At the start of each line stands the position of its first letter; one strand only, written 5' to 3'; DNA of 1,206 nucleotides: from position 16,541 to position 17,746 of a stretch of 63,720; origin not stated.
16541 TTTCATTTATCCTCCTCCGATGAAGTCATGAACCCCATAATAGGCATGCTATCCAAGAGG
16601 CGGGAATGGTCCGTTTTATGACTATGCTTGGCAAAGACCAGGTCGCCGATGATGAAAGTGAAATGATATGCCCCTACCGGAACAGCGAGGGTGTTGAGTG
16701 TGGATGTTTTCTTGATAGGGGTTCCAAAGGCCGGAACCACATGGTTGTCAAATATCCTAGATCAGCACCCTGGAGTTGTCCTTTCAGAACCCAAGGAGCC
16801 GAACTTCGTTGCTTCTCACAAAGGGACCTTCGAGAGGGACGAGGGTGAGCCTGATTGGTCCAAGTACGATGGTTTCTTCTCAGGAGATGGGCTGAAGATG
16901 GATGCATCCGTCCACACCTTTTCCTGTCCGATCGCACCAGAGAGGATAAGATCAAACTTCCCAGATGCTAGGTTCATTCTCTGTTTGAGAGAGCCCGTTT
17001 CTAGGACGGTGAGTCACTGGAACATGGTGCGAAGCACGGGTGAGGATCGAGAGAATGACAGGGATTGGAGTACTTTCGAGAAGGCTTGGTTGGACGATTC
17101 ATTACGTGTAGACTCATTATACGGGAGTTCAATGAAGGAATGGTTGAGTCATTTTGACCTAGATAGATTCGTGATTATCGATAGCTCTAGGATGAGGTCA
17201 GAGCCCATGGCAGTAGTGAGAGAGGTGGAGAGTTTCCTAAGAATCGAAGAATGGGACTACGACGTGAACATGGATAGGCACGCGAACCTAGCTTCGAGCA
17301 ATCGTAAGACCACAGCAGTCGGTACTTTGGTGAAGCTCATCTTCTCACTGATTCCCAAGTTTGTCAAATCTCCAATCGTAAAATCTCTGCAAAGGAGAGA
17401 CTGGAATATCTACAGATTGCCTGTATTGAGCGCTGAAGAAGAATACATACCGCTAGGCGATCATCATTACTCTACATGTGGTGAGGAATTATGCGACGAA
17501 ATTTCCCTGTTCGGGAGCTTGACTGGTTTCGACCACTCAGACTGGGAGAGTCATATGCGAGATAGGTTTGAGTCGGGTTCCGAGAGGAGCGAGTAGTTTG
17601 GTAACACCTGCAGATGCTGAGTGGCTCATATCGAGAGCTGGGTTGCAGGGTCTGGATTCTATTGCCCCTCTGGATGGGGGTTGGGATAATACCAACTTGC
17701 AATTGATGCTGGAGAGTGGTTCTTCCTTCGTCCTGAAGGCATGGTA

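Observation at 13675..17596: Low-GC island with three different PAPS-type sulfotransferases around a GT4 glycosyltransferase: candidate archaeal glycan/lipid sulfation system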

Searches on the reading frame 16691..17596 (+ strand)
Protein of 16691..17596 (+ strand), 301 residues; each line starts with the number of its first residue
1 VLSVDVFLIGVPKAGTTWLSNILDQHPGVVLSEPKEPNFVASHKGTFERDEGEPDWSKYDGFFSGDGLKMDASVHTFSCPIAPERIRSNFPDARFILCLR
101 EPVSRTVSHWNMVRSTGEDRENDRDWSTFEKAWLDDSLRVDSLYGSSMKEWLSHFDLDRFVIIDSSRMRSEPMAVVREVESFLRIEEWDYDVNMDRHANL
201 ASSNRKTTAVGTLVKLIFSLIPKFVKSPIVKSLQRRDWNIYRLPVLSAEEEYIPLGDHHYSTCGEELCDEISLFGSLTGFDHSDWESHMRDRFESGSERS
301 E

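Call 3: search_protein_families(library=pfam, proteins=[window:16691-17596:+], max_evalue=0.01)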
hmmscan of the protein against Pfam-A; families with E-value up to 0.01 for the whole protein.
window:16691-17596:+ (301 aa): 2 families
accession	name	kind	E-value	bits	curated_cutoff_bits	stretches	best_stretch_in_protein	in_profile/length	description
PF00685.33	Sulfotransfer_1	-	1.7e-16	60.8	22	1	5-186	3-182/255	Sulfotransferase domain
PF13469.12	Sulfotransfer_3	-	6.7e-16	59.6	27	2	85-189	117-215/216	Sulfotransferase family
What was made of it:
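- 16691..17596 (+): ST3: soluble sulfotransferase related to heparan-sulfate 3-O- and N-sulfotransferases, with a conserved C-terminal extension of about 110 aa that has no solved relative. Public gene calls start at 16700. PF00685 E 1.7e-16, PF13469 E 6.7e-16 (call 3).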

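Call 4: search_protein_families(library=ncbifam, proteins=[window:16691-17596:+], max_evalue=0.01)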
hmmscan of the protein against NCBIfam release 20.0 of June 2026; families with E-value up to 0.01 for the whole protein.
window:16691-17596:+ (301 aa): 1 family
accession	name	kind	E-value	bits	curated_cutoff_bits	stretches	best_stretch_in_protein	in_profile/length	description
NF052394.1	NodProtNoeE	equivalog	0.00045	19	500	1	6-40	11-43/387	nodulation protein NoeE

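Call 11: search_solved_structures(query=window:16691-17596:+, max_evalue=1, show_alignments=2)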
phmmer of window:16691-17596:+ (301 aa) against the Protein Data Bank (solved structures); distinct sequences matched with E-value up to 1: 24.
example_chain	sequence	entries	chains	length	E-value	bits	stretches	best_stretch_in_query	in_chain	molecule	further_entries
3bd9_A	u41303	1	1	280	3e-13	52.9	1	7-186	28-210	Heparan sulfate glucosamine 3-O-sulfotransferase 5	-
7scd_A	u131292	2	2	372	6.5e-13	51.8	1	7-186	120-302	Thioredoxin 1,Heparan sulfate glucosamine 3-O-sulfotransferase 5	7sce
3uan_A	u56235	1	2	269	3.6e-12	49.4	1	7-186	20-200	Heparan sulfate glucosamine 3-O-sulfotransferase 1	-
1vkj_A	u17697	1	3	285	4.3e-12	49.1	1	7-186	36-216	heparan sulfate (glucosamine) 3-O-sulfotransferase 1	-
1zrh_A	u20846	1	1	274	1.7e-11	47.2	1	7-186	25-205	Heparan sulfate glucosamine 3-O-sulfotransferase 1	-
3rnl_A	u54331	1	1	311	5.4e-11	45.5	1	5-189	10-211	Sulfotransferase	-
1t8t_A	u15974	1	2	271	4.7e-09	39.2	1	7-187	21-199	heparan sulfate D-glucosaminyl 3-O-sulfotransferase 3A1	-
1t8u_A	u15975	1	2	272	4.7e-09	39.1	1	7-187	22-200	heparan sulfate D-glucosaminyl 3-O-sulfotransferase 3A1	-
6xkg_B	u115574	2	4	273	4.8e-09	39.1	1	7-187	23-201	Heparan sulfate glucosamine 3-O-sulfotransferase 3A1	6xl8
1nst_A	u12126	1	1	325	1.1e-06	31.4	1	6-187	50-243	HEPARAN SULFATE N-DEACETYLASE/N-SULFOTRANSFERASE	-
8ccy_A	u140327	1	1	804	9.8e-06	28.3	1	6-187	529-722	Bifunctional heparan sulfate N-deacetylase/N-sulfotransferase 1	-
8chs_A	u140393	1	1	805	9.8e-06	28.3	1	6-187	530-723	Bifunctional heparan sulfate N-deacetylase/N-sulfotransferase 1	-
9f6z_A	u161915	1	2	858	1.1e-05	28.1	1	6-187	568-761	Bifunctional heparan sulfate N-deacetylase/N-sulfotransferase 1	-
8cd0_A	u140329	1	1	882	1.2e-05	28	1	6-187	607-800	Bifunctional heparan sulfate N-deacetylase/N-sulfotransferase 1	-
5x2b_D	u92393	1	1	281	0.00035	23.2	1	5-38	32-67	Sulfotransferase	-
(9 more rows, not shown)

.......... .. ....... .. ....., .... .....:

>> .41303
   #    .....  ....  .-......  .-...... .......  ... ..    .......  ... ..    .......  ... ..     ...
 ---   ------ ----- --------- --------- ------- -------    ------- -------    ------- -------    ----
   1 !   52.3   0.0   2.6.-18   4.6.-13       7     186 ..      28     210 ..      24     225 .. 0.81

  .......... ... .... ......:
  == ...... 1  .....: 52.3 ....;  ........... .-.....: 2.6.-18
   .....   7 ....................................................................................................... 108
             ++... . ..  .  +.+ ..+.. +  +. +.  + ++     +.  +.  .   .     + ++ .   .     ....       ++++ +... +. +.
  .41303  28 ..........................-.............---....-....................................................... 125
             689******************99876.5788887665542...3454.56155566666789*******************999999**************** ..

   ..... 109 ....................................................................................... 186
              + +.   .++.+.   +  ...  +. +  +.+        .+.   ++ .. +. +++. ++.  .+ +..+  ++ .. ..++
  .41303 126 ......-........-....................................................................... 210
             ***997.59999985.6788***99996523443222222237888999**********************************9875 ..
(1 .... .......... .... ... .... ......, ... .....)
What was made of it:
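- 16691..17596 (+): PDB 3bd9 (3-OST-5) E 3e-13, 3-OST-1/3 and NDST1 (call 11).
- On PAPS-dependent sulfotransferase superfamily: ST3: full-domain sequence alignment to 3-OST structures (call 11).
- ST2 and ST3 belong to the families of carbohydrate sulfotransferases (calls 3, 11). ST3 aligns over 180 residues with carbohydrate sulfotransferases at E 3e-13 (call 11), and ST2 is in the carbohydrate sulfotransferase Pfam family (call 3).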

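Call 14: find_homologous_proteins(query=window:16691-17596:+)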
Query window:16691-17596:+ (301 aa): 164 proteins with E <= 0.001 among 699 candidates; the best 120 are listed.
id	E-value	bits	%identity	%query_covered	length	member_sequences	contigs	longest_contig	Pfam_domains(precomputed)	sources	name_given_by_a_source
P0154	2.0e-192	656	95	99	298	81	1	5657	PF13469.13,PF00685.34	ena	-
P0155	1.0e-190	651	93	100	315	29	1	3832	PF13469.13,PF00685.34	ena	-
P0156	1.1e-188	644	93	99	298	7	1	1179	PF13469.13,PF00685.34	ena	-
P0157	2.1e-172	590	85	98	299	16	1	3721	PF13469.13,PF00685.34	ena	-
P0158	1.0e-171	588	85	99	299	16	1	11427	PF13469.13,PF00685.34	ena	-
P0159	1.0e-171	588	83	100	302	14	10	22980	PF13469.13,PF00685.34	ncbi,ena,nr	ncbi:MAG: hypothetical protein CMA59_02500 [Euryarchaeota archaeon]|nr:hypothetical protein [Euryarc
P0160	8.1e-171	585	84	99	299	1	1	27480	PF13469.13,PF00685.34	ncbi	-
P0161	2.1e-169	581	82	100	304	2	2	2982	PF13469.13,PF00685.34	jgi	jgi:hypothetical protein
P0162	2.1e-169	581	83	99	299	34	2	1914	PF13469.13,PF00685.34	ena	-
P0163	2.4e-169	580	82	100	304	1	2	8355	PF13469.13,PF00685.34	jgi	-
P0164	4.4e-169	580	82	100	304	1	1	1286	PF13469.13,PF00685.34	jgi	jgi:hypothetical protein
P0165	5.5e-169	579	83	99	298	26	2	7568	PF13469.13,PF00685.34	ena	-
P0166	1.2e-168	578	83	99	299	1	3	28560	PF13469.13,PF00685.34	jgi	-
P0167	2.2e-168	577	82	99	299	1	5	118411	PF13469.13,PF00685.34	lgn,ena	-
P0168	1.1e-164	565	80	99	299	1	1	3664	PF13469.13,PF00685.34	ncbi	-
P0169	2.0e-164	564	79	99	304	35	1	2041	PF13469.13,PF00685.34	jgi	jgi:hypothetical protein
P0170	6.8e-163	559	79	98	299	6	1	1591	PF13469.13,PF00685.34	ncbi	-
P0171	3.5e-162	557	77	98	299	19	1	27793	PF13469.13,PF00685.34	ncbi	-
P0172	9.4e-162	556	80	98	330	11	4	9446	PF13469.13,PF00685.34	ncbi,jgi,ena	jgi:hypothetical protein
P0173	1.1e-160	552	79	98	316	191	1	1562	PF13469.13,PF00685.34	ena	-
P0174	2.3e-144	498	72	95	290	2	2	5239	PF13469.13,PF00685.34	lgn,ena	-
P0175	2.7e-144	498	69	97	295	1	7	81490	PF13469.13,PF00685.34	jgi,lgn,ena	-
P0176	9.4e-141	487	69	97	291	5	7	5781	PF13469.13,PF00685.34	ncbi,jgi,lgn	jgi:hypothetical protein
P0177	9.3e-139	480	66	96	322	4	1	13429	PF13469.13,PF00685.34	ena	-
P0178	1.0e-135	470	66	98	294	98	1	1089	PF13469.13,PF00685.34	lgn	-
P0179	1.1e-133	463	66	96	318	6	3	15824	PF13469.13,PF00685.34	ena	-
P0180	8.9e-125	434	81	77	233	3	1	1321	PF13469.13,PF00685.34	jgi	jgi:hypothetical protein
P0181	1.1e-124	434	62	96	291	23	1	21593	PF13469.13,PF00685.34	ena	-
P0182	1.1e-122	427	61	98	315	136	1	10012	PF13469.13,PF00685.34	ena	-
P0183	1.9e-122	426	60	100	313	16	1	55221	PF13469.13,PF00685.34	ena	-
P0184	2.1e-122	426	62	96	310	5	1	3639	PF13469.13,PF00685.34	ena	-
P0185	2.2e-122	426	62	96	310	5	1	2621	PF13469.13,PF00685.34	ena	-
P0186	2.2e-122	426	62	96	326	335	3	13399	PF13469.13,PF00685.34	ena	-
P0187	4.7e-121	422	60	100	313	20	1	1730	PF13469.13,PF00685.34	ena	-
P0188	1.3e-120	420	60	100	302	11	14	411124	PF13469.13,PF00685.34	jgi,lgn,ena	-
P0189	1.4e-118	414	59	100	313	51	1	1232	PF13469.13,PF00685.34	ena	-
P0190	3.9e-113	396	59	98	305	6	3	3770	PF13469.13,PF00685.34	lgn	-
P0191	6.8e-113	395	59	98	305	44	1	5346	PF13469.13,PF00685.34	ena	-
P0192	1.9e-112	394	59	95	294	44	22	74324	PF13469.13,PF00685.34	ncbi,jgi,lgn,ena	jgi:hypothetical protein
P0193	4.6e-111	389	57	97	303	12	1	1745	PF13469.13,PF00685.34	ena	-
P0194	5.3e-111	389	58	98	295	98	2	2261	PF13469.13,PF00685.34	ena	-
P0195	6.8e-111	388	57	98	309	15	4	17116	PF13469.13,PF00685.34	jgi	-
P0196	3.2e-110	386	57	95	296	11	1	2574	PF13469.13,PF00685.34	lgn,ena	-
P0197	1.6e-109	384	59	95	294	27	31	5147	PF13469.13,PF00685.34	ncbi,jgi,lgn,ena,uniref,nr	ncbi:sulfotransferase domain-containing protein [Candidatus Thalassarchaeum betae]|uniref:sulfotrans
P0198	3.7e-109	383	57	95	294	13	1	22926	PF13469.13,PF00685.34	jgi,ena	-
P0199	5.8e-109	382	54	98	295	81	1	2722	PF13469.13,PF00685.34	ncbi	-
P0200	1.8e-108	381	56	97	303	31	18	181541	PF13469.13,PF00685.34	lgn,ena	-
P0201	2.3e-108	380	53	97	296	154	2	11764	PF13469.13,PF00685.34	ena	-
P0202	3.9e-108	379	56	97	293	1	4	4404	PF13469.13,PF00685.34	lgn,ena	-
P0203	5.9e-108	379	57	95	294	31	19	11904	PF13469.13,PF00685.34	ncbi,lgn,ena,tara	tara:strand:- start:2016 stop:2900 length:885 start_codon:yes stop_codon:yes gene_type:complete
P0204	7.5e-108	378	55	97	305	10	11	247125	PF13469.13,PF00685.34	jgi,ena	-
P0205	8.9e-108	378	56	96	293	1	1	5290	PF13469.13,PF00685.34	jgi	-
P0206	9.2e-108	378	55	98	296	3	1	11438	PF13469.13,PF00685.34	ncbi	-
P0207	1.5e-107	377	56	96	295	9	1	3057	PF13469.13,PF00685.34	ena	-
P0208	1.9e-107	377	56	96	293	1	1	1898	PF13469.13,PF00685.34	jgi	jgi:hypothetical protein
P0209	2.3e-107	377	53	98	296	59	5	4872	PF13469.13,PF00685.34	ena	-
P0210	4.8e-107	376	53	98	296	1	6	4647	PF13469.13,PF00685.34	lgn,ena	-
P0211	5.0e-107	376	55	98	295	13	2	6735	PF13469.13,PF00685.34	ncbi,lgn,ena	-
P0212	6.2e-107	375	54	97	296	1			PF13469.13,PF00685.34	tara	tara:strand:- start:399 stop:1289 length:891 start_codon:yes stop_codon:yes gene_type:complete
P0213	1.2e-106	375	53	98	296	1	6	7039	PF13469.13,PF00685.34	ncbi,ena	-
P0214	1.4e-106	374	53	96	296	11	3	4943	PF13469.13,PF00685.34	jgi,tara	tara:strand:+ start:3153 stop:4043 length:891 start_codon:yes stop_codon:yes gene_type:complete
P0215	1.6e-106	374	54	97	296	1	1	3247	PF13469.13,PF00685.34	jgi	-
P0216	2.6e-106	373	60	90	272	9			PF13469.13,PF00685.34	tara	tara:strand:+ start:1922 stop:2740 length:819 start_codon:yes stop_codon:yes gene_type:complete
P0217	4.2e-106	373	52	98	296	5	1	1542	PF13469.13,PF00685.34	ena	-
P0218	4.6e-106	373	52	97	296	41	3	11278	PF13469.13,PF00685.34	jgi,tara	tara:strand:+ start:7495 stop:8385 length:891 start_codon:yes stop_codon:yes gene_type:complete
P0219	1.0e-105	371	56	95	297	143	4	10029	PF13469.13,PF00685.34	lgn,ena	-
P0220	1.5e-105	371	52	98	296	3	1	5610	PF13469.13,PF00685.34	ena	-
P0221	1.6e-105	371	52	98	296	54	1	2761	PF13469.13,PF00685.34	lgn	-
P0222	1.8e-105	371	53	98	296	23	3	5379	PF13469.13,PF00685.34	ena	-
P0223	3.0e-105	370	54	98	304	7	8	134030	PF13469.13,PF00685.34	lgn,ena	-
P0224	6.1e-105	369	54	93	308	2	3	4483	PF13469.13,PF00685.34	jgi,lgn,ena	jgi:hypothetical protein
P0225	8.1e-105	369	54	97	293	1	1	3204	PF13469.13,PF00685.34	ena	-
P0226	8.5e-105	368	53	98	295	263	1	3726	PF13469.13,PF00685.34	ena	-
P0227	1.9e-104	367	55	95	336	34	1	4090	PF13469.13,PF00685.34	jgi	jgi:hypothetical protein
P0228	2.0e-104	367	56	95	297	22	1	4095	PF13469.13,PF00685.34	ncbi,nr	ncbi:MAG: sulfotransferase domain-containing protein [Candidatus Thermoplasmatota archaeon]|nr:sulfo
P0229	2.5e-104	367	57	94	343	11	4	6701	PF13469.13,PF00685.34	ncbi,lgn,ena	-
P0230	3.9e-104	366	53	98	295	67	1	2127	PF13469.13,PF00685.34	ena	-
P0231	6.3e-104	366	52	95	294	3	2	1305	PF13469.13,PF00685.34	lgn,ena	-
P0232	8.9e-104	365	54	98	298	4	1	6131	PF13469.13,PF00685.34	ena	-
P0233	8.9e-103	362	55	94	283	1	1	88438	PF13469.13,PF00685.34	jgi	-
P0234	1.1e-102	362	55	94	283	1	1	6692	PF13469.13,PF00685.34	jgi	-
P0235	1.2e-102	361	53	95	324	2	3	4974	PF13469.13,PF00685.34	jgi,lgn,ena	jgi:hypothetical protein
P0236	1.2e-102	361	54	94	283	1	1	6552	PF13469.13,PF00685.34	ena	-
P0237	2.1e-102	361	54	94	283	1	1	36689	PF13469.13,PF00685.34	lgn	-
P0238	2.5e-101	357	52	95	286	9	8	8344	PF13469.13,PF00685.34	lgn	-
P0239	2.7e-101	357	52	96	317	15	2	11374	PF13469.13,PF00685.34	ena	-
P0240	2.7e-101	357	54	95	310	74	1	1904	PF13469.13,PF00685.34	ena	-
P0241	6.0e-101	356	51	95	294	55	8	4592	PF13469.13,PF00685.34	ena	-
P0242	1.3e-100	355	54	95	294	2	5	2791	PF13469.13,PF00685.34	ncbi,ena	-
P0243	1.8e-99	351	52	96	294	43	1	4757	PF13469.13,PF00685.34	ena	-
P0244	8.0e-99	349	50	97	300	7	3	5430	PF13469.13,PF00685.34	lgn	-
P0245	1.6e-98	348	50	95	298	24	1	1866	PF13469.13,PF00685.34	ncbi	-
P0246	1.2e-97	345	47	97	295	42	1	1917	PF13469.13,PF00685.34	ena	-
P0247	3.0e-97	344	51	96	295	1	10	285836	PF13469.13,PF00685.34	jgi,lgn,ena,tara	tara:strand:- start:273 stop:1160 length:888 start_codon:yes stop_codon:yes gene_type:complete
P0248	4.5e-97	343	52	96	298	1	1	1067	PF13469.13,PF00685.34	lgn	-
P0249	4.8e-97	343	51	95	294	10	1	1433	PF13469.13,PF00685.34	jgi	jgi:hypothetical protein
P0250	9.6e-97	342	48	96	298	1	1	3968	PF13469.13,PF00685.34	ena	-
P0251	5.0e-96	340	48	96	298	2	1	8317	PF13469.13,PF00685.34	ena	-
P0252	1.1e-95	339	47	99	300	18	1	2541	PF13469.13,PF00685.34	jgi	jgi:hypothetical protein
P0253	1.2e-95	338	52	96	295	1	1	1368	PF13469.13,PF00685.34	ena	-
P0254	1.5e-95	338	49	95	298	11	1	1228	PF13469.13,PF00685.34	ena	-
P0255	4.3e-95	337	53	95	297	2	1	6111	PF13469.13,PF00685.34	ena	-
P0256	2.3e-94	334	47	99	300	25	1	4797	PF13469.13,PF00685.34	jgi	-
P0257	3.5e-94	334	48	95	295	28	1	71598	PF13469.13,PF00685.34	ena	-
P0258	6.3e-94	333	50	95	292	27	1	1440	PF13469.13,PF00685.34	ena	-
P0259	3.4e-93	330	49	96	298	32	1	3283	PF13469.13,PF00685.34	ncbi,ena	-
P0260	1.3e-92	328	49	93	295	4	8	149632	PF13469.13,PF00685.34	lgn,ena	-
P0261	3.7e-92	327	50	96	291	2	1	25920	PF13469.13,PF00685.34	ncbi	ncbi:MAG: sulfotransferase family protein [Candidatus Thalassarchaeum sp.]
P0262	1.8e-91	325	49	94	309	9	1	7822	PF13469.13,PF00685.34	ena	-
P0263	3.2e-91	324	66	69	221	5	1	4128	PF13469.13,PF00685.34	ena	-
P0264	9.6e-91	322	48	94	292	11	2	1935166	PF13469.13,PF00685.34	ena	-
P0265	1.6e-90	322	47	95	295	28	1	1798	PF13469.13,PF00685.34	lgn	-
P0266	1.8e-90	321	49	95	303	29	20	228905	PF13469.13,PF00685.34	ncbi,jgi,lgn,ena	jgi:hypothetical protein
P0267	2.7e-90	321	48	95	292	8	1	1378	PF13469.13,PF00685.34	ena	-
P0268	5.0e-90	320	48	96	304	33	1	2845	PF13469.13,PF00685.34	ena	-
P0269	1.6e-89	318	48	97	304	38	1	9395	PF13469.13,PF00685.34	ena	-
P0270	1.8e-89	318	47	95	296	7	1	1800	PF13469.13,PF00685.34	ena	-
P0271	4.6e-89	317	48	94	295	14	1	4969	PF13469.13,PF00685.34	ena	-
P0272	5.2e-89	317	50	95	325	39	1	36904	PF13469.13,PF00685.34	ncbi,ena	-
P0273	5.8e-89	316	49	93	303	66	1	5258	PF13469.13,PF00685.34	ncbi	-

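Call 18: find_encoding_contigs(protein=P0188, flank=10000, max_places=2)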
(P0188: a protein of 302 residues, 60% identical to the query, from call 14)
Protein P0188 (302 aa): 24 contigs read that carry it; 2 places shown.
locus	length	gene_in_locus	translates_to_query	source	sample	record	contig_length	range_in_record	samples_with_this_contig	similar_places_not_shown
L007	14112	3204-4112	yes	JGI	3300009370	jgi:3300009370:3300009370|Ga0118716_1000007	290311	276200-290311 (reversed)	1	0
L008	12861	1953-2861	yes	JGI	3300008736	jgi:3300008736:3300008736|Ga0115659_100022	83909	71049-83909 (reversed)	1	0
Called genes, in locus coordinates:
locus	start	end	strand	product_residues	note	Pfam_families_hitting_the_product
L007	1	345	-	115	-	?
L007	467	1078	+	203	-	PF00730:HhH-GPD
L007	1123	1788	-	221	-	-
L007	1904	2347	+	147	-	-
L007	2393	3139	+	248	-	PF00881:Nitroreductase, PF14512:TM1586_NiRdase (weak)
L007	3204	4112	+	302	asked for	PF00685:Sulfotransfer_1, PF13469:Sulfotransfer_3 (faint)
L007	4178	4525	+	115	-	PF12680:SnoaL_2, PF14534:DUF4440 (weak)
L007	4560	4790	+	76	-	-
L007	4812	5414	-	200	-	PF13548:DUF4126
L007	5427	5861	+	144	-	-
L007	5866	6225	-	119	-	PF07883:Cupin_2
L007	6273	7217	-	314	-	-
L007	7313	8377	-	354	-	-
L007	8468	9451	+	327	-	PF00348:polyprenyl_synt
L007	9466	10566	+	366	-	PF01266:DAO (weak), PF01494:FAD_binding_3 (faint), PF04820:Trp_halogenase (faint), PF05834:Lycopene_cycl (faint), PF07992:Pyr_redox_2 (weak), PF12831:FAD_oxidored (weak), PF13450:NAD_binding_8 (faint), PF22578:GGR_cat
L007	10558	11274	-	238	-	PF01209:Ubie_methyltran, PF13489:Methyltransf_23, PF13649:Methyltransf_25, PF13847:Methyltransf_31, PF08241:Methyltransf_11, PF08242:Methyltransf_12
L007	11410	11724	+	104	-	-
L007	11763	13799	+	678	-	PF01496:V_ATPase_I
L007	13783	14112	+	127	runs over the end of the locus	PF00137:ATP-synt_C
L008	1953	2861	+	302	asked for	PF00685:Sulfotransfer_1, PF13469:Sulfotransfer_3 (faint)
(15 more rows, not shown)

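Call 19: find_encoding_contigs(protein=P0264, flank=10000, max_places=2)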
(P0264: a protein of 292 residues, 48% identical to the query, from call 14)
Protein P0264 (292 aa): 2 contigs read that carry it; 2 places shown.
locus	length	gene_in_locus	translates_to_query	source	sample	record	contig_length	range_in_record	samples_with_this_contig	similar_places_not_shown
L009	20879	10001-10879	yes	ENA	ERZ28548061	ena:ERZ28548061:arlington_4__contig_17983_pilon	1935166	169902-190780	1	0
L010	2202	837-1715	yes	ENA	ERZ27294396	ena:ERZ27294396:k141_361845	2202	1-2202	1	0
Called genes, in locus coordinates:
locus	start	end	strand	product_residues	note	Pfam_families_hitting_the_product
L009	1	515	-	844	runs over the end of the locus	-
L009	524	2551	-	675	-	PF02824:TGS (weak), PF07973:tRNA_SAD, PF00587:tRNA-synt_2b, PF03129:HGTP_anticodon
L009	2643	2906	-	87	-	-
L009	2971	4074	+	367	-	PF00781:DAGK_cat (faint), PF01513:NAD_kinase, PF20143:NAD_kinase_C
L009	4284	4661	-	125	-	-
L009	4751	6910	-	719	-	PF01391:Collagen, PF23657:DUF7151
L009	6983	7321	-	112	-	-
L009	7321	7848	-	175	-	-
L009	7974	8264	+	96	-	PF01035:DNA_binding_1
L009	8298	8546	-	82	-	PF00893:Multi_Drug_Res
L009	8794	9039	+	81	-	-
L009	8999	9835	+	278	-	PF00135:COesterase (faint), PF20434:BD-FAE, PF07859:Abhydrolase_3 (faint), PF20434:BD-FAE, PF00326:Peptidase_S9 (weak)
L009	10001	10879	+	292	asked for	PF13469:Sulfotransfer_3 (faint), PF00685:Sulfotransfer_1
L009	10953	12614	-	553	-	PF06418:CTP_synth_N, PF00117:GATase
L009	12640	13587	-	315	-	PF01073:3Beta_HSD, PF01370:Epimerase, PF02719:Polysacc_synt_2, PF04321:RmlD_sub_bind, PF16363:GDP_Man_Dehyd, PF07993:NAD_binding_4 (weak)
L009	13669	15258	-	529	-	PF00118:Cpn60_TCP1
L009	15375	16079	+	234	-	-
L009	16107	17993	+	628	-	PF00012:HSP70, PF06723:MreB_Mbl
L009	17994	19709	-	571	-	-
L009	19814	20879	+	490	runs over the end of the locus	PF00202:Aminotran_3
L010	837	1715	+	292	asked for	PF13469:Sulfotransfer_3 (faint), PF00685:Sulfotransfer_1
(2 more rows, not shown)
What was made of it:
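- Tried and rejected: Distant ST3 homologues (48-60% identity) turned out to be lone paralogues in unrelated contexts (L007, L009; calls 18, 19).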
